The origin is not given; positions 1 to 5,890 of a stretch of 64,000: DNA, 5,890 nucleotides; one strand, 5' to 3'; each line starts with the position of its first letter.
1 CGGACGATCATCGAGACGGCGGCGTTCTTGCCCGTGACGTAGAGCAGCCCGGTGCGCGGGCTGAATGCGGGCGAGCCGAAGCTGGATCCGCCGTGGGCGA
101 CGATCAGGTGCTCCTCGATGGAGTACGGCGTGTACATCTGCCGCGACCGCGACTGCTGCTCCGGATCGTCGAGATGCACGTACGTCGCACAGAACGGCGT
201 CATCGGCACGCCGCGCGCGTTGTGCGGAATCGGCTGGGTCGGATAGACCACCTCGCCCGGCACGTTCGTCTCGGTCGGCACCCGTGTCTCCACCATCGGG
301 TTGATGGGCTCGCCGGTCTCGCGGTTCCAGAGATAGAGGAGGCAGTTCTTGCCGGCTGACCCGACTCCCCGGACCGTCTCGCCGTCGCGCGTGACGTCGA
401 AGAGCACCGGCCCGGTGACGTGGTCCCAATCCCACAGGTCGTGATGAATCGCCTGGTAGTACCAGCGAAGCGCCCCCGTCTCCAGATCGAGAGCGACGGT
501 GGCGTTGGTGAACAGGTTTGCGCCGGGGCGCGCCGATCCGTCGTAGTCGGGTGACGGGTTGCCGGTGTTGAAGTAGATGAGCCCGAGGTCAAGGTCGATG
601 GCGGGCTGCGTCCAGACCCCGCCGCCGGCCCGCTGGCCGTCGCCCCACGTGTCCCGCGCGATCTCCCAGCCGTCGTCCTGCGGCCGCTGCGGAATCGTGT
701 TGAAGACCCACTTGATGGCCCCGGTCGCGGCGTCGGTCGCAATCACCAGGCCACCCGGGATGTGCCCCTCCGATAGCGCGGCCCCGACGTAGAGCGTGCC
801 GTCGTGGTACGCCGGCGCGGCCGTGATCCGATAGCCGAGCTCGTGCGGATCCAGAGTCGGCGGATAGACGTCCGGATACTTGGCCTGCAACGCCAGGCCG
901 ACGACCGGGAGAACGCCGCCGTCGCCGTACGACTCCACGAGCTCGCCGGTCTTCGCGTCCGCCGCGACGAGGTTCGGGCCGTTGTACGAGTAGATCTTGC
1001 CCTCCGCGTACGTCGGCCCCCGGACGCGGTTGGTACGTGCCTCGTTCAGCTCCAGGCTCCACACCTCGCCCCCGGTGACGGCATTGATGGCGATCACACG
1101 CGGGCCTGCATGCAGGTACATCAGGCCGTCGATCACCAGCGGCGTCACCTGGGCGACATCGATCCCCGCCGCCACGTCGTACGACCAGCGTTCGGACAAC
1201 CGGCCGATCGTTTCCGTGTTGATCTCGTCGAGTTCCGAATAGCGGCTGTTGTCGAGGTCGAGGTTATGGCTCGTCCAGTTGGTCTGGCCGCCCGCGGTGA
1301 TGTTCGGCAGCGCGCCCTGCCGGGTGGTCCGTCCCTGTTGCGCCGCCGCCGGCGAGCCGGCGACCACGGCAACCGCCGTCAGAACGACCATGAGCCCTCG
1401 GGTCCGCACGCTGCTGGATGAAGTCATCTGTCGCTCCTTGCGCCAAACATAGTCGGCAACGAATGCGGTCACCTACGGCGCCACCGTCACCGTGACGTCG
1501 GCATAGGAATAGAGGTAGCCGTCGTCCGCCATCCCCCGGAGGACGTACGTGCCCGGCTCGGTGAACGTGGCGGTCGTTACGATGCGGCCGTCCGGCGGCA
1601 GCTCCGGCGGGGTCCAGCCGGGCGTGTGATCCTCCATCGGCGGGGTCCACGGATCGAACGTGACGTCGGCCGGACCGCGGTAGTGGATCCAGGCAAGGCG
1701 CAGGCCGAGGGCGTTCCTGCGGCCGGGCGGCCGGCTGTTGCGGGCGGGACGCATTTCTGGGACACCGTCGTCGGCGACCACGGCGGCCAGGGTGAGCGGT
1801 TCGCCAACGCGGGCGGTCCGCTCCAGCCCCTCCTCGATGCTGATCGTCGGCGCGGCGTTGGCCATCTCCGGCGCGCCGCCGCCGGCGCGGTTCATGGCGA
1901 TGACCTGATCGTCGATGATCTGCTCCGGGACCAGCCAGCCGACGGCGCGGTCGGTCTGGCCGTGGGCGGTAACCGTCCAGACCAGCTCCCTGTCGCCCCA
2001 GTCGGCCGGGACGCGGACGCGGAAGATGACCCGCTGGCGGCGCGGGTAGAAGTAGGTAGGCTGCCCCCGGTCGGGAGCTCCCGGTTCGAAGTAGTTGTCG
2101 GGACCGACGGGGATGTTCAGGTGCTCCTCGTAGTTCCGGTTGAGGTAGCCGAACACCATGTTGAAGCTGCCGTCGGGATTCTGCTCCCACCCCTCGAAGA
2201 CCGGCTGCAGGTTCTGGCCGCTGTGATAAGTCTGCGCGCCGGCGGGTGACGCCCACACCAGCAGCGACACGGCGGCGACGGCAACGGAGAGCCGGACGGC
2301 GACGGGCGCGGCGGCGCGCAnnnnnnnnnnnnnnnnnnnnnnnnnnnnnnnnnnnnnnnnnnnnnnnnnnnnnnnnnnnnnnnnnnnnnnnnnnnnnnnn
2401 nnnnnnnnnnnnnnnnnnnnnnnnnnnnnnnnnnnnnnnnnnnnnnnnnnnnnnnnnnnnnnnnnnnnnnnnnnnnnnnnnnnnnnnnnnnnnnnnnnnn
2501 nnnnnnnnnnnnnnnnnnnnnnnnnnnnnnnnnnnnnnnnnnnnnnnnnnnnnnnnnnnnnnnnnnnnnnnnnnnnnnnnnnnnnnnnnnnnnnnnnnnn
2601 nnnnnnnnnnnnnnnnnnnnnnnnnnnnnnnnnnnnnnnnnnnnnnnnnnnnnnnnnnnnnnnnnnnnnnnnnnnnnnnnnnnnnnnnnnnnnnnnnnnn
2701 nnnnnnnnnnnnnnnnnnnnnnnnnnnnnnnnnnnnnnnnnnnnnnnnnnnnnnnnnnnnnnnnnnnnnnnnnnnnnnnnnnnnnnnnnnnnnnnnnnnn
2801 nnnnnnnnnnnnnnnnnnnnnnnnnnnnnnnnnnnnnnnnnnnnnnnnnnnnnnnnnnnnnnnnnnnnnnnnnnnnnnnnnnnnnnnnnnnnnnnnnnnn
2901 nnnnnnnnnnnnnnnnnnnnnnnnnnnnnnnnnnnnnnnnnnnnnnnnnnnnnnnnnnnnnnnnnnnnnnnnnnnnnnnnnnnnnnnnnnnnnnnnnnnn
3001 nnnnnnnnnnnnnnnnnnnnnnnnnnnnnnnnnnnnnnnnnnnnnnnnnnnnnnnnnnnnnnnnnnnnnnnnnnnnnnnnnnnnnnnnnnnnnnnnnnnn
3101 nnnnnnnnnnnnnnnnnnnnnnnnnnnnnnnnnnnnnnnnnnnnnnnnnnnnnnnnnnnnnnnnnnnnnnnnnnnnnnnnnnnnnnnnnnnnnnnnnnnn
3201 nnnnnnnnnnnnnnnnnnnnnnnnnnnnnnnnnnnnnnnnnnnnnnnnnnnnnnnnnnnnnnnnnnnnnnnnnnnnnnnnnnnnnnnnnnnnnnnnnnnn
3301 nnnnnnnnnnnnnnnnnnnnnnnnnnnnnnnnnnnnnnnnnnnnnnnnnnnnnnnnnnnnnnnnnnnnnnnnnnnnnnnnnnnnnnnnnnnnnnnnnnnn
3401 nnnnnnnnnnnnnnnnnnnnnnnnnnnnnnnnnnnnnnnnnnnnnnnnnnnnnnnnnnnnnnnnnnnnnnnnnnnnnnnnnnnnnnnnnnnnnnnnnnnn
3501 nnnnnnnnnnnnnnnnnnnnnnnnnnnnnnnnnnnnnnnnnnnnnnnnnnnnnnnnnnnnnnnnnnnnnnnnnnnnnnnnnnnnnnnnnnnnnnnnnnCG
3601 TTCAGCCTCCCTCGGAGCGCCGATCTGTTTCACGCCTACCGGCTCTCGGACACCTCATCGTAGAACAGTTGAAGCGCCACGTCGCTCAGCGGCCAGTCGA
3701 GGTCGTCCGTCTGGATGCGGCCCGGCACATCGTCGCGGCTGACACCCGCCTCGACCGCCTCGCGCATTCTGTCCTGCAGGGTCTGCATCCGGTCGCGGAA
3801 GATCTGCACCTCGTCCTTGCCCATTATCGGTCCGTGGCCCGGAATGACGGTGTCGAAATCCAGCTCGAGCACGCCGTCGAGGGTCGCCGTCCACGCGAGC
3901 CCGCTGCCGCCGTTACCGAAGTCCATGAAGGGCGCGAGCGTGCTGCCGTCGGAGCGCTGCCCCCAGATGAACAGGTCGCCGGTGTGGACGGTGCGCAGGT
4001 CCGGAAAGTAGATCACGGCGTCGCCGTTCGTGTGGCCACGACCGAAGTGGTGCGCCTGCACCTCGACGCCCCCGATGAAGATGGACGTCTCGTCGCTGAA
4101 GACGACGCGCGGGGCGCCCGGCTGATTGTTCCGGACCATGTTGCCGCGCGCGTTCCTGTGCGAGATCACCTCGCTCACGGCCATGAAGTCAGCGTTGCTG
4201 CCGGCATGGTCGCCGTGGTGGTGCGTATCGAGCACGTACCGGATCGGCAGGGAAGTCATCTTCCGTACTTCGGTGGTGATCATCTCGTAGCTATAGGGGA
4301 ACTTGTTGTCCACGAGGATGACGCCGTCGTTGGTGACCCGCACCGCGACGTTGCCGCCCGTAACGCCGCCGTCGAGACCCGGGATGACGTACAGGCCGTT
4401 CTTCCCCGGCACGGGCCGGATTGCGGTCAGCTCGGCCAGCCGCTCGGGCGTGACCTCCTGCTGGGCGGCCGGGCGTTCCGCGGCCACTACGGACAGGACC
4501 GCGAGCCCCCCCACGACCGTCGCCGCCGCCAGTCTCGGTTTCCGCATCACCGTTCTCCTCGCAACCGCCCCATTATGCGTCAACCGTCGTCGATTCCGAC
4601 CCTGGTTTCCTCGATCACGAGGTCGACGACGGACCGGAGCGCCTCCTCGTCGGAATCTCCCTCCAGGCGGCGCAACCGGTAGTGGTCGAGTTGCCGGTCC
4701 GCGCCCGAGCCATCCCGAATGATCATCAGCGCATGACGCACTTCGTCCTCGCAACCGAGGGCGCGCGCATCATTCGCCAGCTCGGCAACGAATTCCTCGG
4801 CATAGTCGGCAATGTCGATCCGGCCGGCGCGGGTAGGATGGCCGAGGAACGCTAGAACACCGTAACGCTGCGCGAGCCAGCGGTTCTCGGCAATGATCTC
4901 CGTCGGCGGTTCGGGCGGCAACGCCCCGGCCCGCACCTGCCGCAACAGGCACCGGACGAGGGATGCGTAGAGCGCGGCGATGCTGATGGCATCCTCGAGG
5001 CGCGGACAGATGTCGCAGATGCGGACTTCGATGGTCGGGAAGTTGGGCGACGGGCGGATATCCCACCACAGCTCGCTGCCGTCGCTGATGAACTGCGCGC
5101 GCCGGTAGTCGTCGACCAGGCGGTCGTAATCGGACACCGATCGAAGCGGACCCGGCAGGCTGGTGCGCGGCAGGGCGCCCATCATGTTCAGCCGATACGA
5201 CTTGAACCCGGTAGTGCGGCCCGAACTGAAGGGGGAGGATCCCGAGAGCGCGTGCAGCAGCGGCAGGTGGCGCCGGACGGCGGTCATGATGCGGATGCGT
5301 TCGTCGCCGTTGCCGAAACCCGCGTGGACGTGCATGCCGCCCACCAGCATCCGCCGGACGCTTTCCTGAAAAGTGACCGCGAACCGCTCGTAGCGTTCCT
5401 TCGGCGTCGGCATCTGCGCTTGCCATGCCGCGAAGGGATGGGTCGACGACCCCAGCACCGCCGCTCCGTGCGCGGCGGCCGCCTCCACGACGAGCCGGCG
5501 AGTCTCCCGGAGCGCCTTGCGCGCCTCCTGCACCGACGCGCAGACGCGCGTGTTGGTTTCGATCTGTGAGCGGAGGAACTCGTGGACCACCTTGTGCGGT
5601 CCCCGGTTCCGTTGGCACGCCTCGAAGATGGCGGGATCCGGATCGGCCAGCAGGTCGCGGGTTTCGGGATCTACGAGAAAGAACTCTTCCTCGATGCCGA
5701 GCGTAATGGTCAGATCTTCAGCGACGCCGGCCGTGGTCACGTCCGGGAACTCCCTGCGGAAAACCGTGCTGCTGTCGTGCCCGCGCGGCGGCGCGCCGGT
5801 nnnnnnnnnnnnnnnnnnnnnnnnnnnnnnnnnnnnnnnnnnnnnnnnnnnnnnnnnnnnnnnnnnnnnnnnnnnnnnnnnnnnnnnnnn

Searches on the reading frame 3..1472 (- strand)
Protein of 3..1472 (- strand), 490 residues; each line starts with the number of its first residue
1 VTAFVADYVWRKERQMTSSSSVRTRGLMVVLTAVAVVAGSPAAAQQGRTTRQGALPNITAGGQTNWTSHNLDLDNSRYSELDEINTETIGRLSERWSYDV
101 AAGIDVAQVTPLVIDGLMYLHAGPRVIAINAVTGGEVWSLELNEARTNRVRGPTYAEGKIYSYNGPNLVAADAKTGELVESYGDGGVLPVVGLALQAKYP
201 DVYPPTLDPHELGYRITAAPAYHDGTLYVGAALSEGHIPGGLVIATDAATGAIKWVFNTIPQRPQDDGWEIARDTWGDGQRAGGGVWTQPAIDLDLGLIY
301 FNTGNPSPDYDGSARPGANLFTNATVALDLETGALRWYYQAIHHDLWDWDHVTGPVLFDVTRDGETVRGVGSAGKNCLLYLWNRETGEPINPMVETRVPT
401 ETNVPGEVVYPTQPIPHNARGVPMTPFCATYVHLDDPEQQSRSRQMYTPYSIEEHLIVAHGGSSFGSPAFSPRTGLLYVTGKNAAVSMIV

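Call 18: search_protein_families(library=pfam, proteins=[window:3-1472:-], max_evalue=0.01)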
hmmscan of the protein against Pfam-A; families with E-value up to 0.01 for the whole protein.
window:3-1472:- (490 aa): 2 families
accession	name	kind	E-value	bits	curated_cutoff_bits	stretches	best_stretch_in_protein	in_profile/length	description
PF01011.28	PQQ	-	1.2e-87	295.5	26.7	1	66-486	1-440/595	Glucose/ethanol/alcohol dehydrogenase, beta-propeller domain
PF13360.13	PQQ_2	-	5.1e-10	39.8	27.6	1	109-255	29-142/233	Outer membrane protein assembly factor BamB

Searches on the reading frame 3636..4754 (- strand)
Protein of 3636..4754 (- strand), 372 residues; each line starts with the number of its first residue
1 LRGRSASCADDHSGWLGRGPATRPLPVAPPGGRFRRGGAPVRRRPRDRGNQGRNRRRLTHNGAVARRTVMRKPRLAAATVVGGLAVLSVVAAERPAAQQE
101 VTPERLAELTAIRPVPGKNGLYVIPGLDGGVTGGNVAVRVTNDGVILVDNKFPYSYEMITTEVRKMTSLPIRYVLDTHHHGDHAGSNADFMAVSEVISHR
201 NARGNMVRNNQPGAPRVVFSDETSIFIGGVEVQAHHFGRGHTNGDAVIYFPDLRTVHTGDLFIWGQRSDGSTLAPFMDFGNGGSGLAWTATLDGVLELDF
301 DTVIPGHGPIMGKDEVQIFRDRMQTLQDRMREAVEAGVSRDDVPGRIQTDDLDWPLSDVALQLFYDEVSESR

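Call 13: search_protein_families(library=pfam, proteins=[window:3636-4754:-], max_evalue=0.001)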
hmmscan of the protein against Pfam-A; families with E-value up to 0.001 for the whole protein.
window:3636-4754:- (372 aa): 1 family
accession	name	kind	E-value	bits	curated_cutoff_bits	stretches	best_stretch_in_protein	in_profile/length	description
PF00753.33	Lactamase_B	-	1.7e-13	51.4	22.7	1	134-307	6-196/196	Metallo-beta-lactamase superfamily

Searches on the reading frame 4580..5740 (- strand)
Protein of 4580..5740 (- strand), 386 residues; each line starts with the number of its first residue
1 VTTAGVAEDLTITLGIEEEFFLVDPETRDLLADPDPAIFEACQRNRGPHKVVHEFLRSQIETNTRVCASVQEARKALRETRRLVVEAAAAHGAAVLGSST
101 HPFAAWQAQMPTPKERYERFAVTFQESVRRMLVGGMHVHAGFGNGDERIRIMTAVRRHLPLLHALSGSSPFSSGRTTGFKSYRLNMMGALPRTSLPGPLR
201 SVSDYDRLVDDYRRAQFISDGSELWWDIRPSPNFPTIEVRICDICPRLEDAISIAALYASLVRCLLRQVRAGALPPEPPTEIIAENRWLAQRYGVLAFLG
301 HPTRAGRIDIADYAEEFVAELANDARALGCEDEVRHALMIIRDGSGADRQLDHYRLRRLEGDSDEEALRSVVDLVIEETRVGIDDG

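Call 13: search_protein_families(library=pfam, proteins=[window:4580-5740:-], max_evalue=0.001)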
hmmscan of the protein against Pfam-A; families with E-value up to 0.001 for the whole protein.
window:4580-5740:- (386 aa): 1 family
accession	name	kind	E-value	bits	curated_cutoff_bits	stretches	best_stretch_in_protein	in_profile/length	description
PF04107.18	GCS2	-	2.1e-55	188.6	21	1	14-293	1-289/291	Glutamate-cysteine ligase family 2(GCS2)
